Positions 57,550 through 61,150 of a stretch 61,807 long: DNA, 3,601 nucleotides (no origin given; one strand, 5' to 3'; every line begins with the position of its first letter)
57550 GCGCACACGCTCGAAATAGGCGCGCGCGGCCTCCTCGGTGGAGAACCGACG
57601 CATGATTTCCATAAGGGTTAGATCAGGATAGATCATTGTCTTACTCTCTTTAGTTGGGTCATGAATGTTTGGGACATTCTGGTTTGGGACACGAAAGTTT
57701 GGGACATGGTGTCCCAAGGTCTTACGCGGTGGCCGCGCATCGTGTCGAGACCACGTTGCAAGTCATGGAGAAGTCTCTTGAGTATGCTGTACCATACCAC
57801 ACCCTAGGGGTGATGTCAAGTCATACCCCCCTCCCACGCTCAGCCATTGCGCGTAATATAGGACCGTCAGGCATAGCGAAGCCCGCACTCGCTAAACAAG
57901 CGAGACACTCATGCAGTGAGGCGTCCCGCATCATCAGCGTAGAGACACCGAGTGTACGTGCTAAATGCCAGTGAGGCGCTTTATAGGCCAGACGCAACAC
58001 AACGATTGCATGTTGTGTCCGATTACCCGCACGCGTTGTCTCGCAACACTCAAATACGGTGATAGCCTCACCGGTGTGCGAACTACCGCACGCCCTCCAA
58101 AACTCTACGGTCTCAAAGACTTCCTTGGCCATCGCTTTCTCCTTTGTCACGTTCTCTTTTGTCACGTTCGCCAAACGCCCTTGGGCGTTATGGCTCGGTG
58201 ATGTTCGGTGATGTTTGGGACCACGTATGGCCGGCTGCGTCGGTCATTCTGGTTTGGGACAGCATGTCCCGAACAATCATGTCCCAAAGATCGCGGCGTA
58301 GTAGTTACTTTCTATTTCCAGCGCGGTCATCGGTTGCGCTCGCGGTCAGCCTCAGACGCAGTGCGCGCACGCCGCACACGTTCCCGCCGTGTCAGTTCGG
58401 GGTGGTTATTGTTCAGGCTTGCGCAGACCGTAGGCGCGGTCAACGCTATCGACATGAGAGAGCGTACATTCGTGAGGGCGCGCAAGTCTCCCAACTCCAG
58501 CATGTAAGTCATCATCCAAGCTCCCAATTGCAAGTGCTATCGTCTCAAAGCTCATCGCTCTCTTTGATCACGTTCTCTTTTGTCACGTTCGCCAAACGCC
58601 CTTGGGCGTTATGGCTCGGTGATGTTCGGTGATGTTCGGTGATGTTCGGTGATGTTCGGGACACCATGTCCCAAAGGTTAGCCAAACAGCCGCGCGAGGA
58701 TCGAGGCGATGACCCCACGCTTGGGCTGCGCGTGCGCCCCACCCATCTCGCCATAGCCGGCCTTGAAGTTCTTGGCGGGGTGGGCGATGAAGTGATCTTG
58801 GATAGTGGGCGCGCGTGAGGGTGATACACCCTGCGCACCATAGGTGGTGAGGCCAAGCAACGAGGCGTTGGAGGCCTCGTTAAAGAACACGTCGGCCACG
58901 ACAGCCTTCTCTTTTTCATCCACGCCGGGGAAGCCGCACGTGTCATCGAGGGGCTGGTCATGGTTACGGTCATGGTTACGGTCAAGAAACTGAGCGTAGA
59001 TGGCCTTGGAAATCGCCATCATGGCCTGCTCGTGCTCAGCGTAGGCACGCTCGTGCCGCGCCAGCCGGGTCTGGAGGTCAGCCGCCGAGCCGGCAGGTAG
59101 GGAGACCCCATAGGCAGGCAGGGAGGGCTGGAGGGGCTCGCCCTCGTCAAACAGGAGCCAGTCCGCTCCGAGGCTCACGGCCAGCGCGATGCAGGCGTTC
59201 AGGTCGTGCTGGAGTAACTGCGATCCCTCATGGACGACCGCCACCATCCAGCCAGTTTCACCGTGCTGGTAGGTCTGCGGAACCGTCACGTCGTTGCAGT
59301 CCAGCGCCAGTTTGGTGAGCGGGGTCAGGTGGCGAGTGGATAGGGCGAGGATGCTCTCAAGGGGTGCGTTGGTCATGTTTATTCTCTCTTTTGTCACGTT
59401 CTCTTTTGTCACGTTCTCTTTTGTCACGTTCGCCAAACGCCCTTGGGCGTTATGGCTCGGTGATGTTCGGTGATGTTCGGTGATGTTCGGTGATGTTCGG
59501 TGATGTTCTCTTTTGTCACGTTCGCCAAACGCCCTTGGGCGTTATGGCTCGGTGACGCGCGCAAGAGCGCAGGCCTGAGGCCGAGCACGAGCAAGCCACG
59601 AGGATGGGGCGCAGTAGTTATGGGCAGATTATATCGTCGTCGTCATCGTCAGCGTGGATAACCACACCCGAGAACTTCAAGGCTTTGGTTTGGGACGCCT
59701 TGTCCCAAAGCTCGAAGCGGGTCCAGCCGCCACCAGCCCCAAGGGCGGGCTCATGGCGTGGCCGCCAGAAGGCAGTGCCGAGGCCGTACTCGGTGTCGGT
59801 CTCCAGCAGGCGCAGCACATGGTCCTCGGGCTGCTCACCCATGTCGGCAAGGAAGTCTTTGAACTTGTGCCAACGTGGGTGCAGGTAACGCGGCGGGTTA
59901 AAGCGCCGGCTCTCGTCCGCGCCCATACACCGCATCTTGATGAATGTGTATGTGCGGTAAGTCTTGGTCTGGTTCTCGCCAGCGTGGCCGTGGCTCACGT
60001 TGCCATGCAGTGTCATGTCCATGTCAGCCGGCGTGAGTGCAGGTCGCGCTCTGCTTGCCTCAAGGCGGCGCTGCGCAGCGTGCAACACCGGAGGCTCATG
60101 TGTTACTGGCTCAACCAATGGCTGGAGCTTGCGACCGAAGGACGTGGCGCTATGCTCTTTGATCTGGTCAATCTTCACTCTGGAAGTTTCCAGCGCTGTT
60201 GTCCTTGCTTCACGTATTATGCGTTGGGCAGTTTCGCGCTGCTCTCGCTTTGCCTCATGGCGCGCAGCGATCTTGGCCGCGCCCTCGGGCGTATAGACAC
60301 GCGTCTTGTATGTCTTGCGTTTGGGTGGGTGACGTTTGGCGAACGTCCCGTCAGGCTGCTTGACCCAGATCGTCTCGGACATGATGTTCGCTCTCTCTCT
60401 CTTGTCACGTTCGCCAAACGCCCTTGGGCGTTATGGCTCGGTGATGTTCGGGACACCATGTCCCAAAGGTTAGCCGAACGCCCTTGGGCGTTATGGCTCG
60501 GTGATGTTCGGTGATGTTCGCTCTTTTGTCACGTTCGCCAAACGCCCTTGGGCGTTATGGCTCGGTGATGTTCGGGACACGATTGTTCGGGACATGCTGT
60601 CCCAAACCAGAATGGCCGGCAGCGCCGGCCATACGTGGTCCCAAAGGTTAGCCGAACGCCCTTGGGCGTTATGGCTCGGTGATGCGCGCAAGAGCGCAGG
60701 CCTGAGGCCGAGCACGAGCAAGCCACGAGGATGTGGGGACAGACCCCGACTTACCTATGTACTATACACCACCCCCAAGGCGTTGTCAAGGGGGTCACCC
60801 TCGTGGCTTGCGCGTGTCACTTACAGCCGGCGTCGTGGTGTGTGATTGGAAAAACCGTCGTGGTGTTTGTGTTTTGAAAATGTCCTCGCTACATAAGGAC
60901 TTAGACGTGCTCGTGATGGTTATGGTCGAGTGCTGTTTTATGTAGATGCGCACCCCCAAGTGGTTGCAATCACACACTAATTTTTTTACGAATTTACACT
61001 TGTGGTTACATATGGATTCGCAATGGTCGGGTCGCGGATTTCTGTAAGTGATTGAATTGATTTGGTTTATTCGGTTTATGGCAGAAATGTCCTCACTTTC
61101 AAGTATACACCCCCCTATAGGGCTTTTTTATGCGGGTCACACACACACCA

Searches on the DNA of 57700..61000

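Call 68: search_rna_families(source=window, start=57700, end=61000, threshold=evalue, max_evalue=5)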
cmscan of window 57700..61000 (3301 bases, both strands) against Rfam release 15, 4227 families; matches with E-value up to 5: 2.
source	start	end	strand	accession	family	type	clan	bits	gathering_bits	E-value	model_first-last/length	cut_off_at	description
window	60478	60555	+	RF03574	mir-4847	Gene; miRNA;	-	20.6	100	0.41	1-79/79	no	mir-4847 microRNA precursor family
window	58799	58937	+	RF02718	sca_ncR14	Gene; snRNA; snoRNA; scaRNA;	-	19.4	62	0.54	1-131/131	no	Small Cajal body specific RNA ncR14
